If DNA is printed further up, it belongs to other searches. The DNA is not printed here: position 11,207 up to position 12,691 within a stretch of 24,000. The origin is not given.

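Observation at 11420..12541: Uncharacterised HdrD/GlpC-like CCG-domain Fe-S oxidoreductase as the fourth gene of the hgcAB operon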

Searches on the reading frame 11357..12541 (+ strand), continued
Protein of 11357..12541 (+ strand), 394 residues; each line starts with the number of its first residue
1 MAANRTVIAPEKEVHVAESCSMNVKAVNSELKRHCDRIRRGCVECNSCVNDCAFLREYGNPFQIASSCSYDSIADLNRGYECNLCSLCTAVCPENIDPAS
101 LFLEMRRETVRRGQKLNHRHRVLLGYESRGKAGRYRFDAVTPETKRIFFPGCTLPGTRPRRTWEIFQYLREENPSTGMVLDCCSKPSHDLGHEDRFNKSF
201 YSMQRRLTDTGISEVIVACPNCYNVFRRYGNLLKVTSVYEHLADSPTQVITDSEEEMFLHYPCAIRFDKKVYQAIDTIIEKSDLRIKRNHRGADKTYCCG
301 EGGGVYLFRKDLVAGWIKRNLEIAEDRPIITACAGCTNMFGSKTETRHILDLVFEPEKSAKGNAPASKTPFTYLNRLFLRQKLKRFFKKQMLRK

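Call 38: get_annotated_region(hit=H1, flank=7000)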
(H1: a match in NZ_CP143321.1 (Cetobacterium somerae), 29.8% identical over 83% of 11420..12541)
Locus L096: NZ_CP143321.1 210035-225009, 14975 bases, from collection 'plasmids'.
description: Cetobacterium somerae strain ceto plasmid p2, complete sequence
organism: Cetobacterium somerae (NCBI taxid 188913)
taxonomy: Bacteria; Fusobacteriota; Fusobacteriia; Fusobacteriales; Fusobacteriaceae; Cetobacterium; Cetobacterium somerae
host: -; source: intestine of Yellow Catfish,pure culture; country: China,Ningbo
typing (MOB-suite, as given by PLSDB): non-mobilizable
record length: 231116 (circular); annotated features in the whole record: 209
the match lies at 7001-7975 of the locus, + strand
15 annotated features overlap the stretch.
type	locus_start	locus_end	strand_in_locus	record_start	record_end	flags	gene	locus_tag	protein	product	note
CDS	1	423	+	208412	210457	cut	-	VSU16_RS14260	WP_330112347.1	rubrerythrin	-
CDS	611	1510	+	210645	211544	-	-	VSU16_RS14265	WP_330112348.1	cation diffusion facilitator family transporter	-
CDS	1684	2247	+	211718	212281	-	ahpC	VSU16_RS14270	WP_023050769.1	alkyl hydroperoxide reductase subunit C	GO:0006979 - response to oxidative stress [Evidence IEA]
CDS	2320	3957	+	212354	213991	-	-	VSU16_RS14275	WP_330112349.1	FAD-dependent oxidoreductase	-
CDS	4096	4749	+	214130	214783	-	-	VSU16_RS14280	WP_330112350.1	class I SAM-dependent methyltransferase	-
CDS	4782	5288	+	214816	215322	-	-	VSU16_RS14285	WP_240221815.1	C-GCAxxG-C-C family (seleno)protein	-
CDS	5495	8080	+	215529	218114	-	-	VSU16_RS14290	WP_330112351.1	FAD-dependent oxidoreductase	-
CDS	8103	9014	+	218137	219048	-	-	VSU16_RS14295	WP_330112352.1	rhodanese-like domain-containing protein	-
CDS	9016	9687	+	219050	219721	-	-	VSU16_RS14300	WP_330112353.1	TVP38/TMEM64 family protein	-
CDS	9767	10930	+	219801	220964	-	-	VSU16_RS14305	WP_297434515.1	ABC transporter substrate-binding protein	-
CDS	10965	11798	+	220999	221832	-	-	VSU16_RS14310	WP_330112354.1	sugar ABC transporter permease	-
CDS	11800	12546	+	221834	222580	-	-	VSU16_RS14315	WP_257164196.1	ABC transporter permease subunit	GO:0055085 - transmembrane transport [Evidence IEA]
CDS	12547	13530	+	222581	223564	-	-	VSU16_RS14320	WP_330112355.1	ABC transporter ATP-binding protein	-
CDS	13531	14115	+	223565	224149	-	-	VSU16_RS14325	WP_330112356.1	CDP-alcohol phosphatidyltransferase family protein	GO:0008654 - phospholipid biosynthetic process [Evidence IEA]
CDS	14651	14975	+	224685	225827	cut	-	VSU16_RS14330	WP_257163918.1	FAD-dependent oxidoreductase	-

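Call 40: find_encoding_contigs(protein=P0051, flank=6000, max_places=2)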
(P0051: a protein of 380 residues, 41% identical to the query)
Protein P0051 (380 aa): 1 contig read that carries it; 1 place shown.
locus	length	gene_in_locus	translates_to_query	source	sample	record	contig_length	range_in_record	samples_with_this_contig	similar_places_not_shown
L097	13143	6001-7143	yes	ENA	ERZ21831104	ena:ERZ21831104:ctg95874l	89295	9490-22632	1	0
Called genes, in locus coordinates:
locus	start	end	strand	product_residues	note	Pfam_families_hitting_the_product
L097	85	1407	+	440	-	PF13187:Fer4_9 (faint), PF13183:Fer4_8, PF13237:Fer4_10 (weak), PF13534:Fer4_17 (weak), PF02754:CCG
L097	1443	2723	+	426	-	PF06050:HGD-D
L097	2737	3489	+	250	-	PF01869:BcrAD_BadFG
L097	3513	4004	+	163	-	-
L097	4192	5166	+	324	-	PF13379:NMT1_2, PF12974:Phosphonate-bd (weak), PF09084:NMT1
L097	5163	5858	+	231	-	PF09335:VTT_dom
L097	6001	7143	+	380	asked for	PF13183:Fer4_8, PF13534:Fer4_17, PF02754:CCG (faint)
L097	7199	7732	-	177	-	PF00581:Rhodanese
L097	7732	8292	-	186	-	PF07291:MauE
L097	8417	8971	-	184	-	PF00581:Rhodanese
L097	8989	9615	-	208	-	PF00535:Glycos_transf_2 (weak)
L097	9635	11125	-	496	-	PF26314:MptA_B_family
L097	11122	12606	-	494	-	PF13641:Glyco_tranf_2_3, PF00535:Glycos_transf_2, PF13506:Glyco_transf_21, PF13632:Glyco_trans_2_3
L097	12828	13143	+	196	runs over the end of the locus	PF00440:TetR_N, PF17932:TetR_C_24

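Call 41: find_encoding_contigs(protein=P0104, flank=6000, max_places=2)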
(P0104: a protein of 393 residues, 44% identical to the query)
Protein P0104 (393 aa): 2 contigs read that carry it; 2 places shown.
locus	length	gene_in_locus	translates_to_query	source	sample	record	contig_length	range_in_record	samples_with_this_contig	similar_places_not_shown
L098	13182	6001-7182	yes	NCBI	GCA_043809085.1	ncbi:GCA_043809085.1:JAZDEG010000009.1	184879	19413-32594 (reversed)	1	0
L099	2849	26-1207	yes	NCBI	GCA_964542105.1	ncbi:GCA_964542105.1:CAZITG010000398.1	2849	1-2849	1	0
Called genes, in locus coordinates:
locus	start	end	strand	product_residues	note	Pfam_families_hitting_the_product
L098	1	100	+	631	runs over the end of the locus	PF00425:Chorismate_bind, PF01063:Aminotran_4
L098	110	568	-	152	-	PF00571:CBS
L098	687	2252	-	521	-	PF03853:YjeF_N, PF01256:Carb_kinase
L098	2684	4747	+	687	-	PF00009:GTP_EFTU, PF22042:EF-G_D2, PF14492:EFG_III, PF03764:EFG_IV, PF00679:EFG_C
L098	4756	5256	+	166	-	PF00994:MoCF_biosynth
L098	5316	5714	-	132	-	-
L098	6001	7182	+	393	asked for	PF13183:Fer4_8, PF13534:Fer4_17, PF02754:CCG (faint)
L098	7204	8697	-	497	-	PF02789:Peptidase_M17_N, PF00883:Peptidase_M17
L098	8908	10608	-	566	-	PF03109:ABC1, PF27536:UbiB_helical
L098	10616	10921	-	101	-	-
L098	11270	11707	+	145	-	PF13441:Gly-zipper_YMGG, PF13488:Gly-zipper_Omp, PF05433:Rick_17kDa_Anti (weak)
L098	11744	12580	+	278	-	PF02749:QRPTase_N, PF01729:QRPTase_C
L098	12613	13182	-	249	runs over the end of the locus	-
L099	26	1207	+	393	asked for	PF13183:Fer4_8, PF13534:Fer4_17, PF02754:CCG (faint)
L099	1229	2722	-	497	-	-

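Call 42: find_encoding_contigs(protein=P0113, flank=6000, max_places=4)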
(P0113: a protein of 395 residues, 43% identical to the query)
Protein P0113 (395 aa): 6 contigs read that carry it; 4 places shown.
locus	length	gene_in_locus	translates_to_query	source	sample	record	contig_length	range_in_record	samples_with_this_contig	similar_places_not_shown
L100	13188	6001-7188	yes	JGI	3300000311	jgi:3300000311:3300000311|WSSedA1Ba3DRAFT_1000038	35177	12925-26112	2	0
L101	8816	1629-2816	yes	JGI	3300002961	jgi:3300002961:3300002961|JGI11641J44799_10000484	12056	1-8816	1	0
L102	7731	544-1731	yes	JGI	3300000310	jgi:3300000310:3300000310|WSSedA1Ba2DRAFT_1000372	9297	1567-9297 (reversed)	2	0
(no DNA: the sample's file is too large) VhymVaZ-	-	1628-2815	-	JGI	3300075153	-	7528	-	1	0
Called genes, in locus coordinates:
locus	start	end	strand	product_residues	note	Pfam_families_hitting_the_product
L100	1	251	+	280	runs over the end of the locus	PF13103:TonB_2, PF03544:TonB_C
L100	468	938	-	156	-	-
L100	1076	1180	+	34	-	-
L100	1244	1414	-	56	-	PF09107:WHD_3rd_SelB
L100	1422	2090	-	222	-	PF00009:GTP_EFTU, PF01926:MMR_HSR1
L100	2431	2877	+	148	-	PF06050:HGD-D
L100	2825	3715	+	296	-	PF06050:HGD-D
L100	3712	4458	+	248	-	PF01869:BcrAD_BadFG, PF22521:HypF_C_2 (weak)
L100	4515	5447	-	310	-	PF04055:Radical_SAM, PF12345:DUF3641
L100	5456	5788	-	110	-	PF02627:CMD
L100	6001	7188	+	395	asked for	PF12838:Fer4_7 (weak), PF13183:Fer4_8, PF13534:Fer4_17 (weak), PF02754:CCG (weak)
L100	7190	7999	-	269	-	-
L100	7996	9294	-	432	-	PF01676:Metalloenzyme, PF10143:PhosphMutase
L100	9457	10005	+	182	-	PF02811:PHP (faint), PF13263:PHP_C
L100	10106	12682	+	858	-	PF01624:MutS_I, PF05188:MutS_II, PF05192:MutS_III, PF05190:MutS_IV, PF00488:MutS_V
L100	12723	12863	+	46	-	-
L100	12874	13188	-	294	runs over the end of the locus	PF01259:SAICAR_synt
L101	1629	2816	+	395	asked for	PF12838:Fer4_7 (weak), PF13183:Fer4_8, PF13534:Fer4_17 (weak), PF02754:CCG (weak)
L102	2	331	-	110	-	PF02627:CMD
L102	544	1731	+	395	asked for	PF12838:Fer4_7 (weak), PF13183:Fer4_8, PF13534:Fer4_17 (weak), PF02754:CCG (weak)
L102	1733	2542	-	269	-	-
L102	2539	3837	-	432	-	PF01676:Metalloenzyme, PF10143:PhosphMutase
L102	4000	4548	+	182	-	PF02811:PHP (faint), PF13263:PHP_C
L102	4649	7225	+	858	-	PF01624:MutS_I, PF05188:MutS_II, PF05192:MutS_III, PF05190:MutS_IV, PF00488:MutS_V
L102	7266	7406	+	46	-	-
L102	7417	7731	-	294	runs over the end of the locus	PF01259:SAICAR_synt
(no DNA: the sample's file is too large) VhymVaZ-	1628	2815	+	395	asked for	PF12838:Fer4_7 (weak), PF13183:Fer4_8, PF13534:Fer4_17 (weak), PF02754:CCG (weak)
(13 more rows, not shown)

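Call 46: search_solved_structures(query=A2, max_evalue=0.01, show_alignments=1)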
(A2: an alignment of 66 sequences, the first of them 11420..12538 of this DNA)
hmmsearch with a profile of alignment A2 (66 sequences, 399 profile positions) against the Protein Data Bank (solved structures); distinct sequences matched with E-value up to 0.01: 15.
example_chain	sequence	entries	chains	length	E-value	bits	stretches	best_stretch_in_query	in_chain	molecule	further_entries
9ojn_A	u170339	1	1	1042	2.3e-19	72.7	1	134-326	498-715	Iron-sulfur-binding reductase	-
8rvv_B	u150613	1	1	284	1.8e-06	30.2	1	237-324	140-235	H(2):CoB-CoM heterodisulfide,ferredoxin reductase subunit B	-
8rvu_b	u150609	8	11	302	2.3e-06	29.9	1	237-324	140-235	H(2):CoB-CoM heterodisulfide,ferredoxin reductase subunit B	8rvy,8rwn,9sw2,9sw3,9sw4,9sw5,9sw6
9sfi_C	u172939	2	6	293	0.00024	23.2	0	277-324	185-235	H(2)/formate:CoB-CoM heterodisulfide,ferredoxin reductase subunit B2 | Heterodisulfide reductase subunit B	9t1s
7bkb_C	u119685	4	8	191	0.0003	22.9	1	11-101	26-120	CoB--CoM heterodisulfide reductase subunit C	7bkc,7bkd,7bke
5odc_C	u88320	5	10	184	0.00039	22.5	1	26-113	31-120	Heterodisulfide reductase, subunit C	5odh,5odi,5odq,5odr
5odc_B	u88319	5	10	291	0.00064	21.8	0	212-323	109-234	Heterodisulfide reductase, subunit B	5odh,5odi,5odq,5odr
9t1s_M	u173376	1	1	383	0.00085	21.4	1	20-97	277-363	formate dehydrogenase (coenzyme F420)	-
9sfi_E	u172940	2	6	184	0.00087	21.4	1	26-109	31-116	H(2)/formate:CoB-CoM heterodisulfide,ferredoxin reductase subunit C2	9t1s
1kf6_B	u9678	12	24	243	0.0013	20.9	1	19-88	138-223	FUMARATE REDUCTASE IRON-SULFUR PROTEIN | Fumarate reductase iron-sulfur subunit | Fumarate reductase (Anaerobic), Fe-S subunit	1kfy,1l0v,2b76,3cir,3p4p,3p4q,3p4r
3vr8_B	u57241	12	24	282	0.0023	20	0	61-92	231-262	Iron-sulfur subunit of succinate dehydrogenase | Succinate dehydrogenase [ubiquinone] iron-sulfur subunit, mitochondrial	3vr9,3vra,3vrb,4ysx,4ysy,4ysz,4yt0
2fug_9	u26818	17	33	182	0.0031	19.6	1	25-81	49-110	NADH-quinone oxidoreductase chain 9 | NADH-QUINONE OXIDOREDUCTASE SUBUNIT 9 | NADH-quinone oxidoreductase subunit I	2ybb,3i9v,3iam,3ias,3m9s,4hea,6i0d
2wp9_B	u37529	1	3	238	0.0075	18.3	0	55-81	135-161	SUCCINATE DEHYDROGENASE IRON-SULFUR SUBUNIT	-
8rvu_c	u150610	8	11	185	0.0086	18.1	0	10-109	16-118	H(2):CoB-CoM heterodisulfide,ferredoxin reductase subunit C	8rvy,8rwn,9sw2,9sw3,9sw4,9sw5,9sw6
8rvv_C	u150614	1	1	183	0.0086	18.1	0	11-109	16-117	H(2):CoB-CoM heterodisulfide,ferredoxin reductase subunit C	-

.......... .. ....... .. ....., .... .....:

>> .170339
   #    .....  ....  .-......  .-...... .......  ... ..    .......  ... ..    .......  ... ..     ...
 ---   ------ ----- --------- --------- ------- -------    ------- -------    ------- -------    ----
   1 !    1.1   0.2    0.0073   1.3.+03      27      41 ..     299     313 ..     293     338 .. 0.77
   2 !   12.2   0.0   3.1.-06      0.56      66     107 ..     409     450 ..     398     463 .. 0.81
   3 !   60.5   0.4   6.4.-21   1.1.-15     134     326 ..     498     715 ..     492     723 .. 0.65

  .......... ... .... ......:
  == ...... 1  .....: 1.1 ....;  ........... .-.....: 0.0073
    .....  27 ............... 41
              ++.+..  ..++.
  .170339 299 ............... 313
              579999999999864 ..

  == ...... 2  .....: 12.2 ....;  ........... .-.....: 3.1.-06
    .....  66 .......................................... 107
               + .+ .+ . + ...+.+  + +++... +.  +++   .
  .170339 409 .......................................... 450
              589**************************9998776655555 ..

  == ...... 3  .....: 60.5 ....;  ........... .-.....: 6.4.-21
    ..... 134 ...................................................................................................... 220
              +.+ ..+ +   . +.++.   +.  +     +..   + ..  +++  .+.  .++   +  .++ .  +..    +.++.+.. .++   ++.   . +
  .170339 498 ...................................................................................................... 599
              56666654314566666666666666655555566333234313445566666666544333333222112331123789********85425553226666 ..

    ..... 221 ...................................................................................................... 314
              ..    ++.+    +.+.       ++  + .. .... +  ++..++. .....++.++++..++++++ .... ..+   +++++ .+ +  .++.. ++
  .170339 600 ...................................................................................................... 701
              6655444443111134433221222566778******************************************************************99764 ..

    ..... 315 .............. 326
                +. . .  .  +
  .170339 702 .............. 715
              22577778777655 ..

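Call 53: predict_structure(alignment_id=A2)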
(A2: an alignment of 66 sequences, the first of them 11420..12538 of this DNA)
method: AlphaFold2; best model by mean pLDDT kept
length: 373 residues; sequences in the alignment: 66
mean_pLDDT: 91.8   pTM: 0.91
mean pLDDT of the five models: 91.8, 91.2, 89.8, 89.2, 89.1
residues with pLDDT >= 90: 294; 70-90: 69; 50-70: 6; < 50: 4
segments of 3 or more residues with pLDDT < 50: 1-4
pLDDT, mean of each block of 10 residues (from residue 1): 60 96 96 95 93 91 95 96 94 79 89 94 97 93 97 97 94 96 97 97 97 97 81 90 95 94 91 92 84 92 94 93 94 90 85 95 91 67
secondary structure, 60 per line:
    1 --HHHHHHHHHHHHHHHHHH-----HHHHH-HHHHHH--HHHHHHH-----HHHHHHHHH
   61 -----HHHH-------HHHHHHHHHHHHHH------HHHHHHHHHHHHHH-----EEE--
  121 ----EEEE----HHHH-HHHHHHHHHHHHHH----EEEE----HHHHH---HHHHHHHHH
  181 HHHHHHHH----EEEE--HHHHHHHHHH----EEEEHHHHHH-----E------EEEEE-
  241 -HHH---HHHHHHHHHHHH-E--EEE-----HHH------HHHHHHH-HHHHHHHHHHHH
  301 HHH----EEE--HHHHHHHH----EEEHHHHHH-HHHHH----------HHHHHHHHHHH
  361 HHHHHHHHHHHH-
elements in order: H3-20 H26-30 H32-37 H40-46 H52-60 H66-69 H77-90 H97-110 E116-118 E125-128 H133-136 H138-151 E156-159 H164-168 H172-188 E193-196 H199-208 E213-216 H217-222 E235-239 H248-259 E264-266 H281-287 H289-303 E308-310 H313-320 E325-327 H328-333 H335-339 H350-372
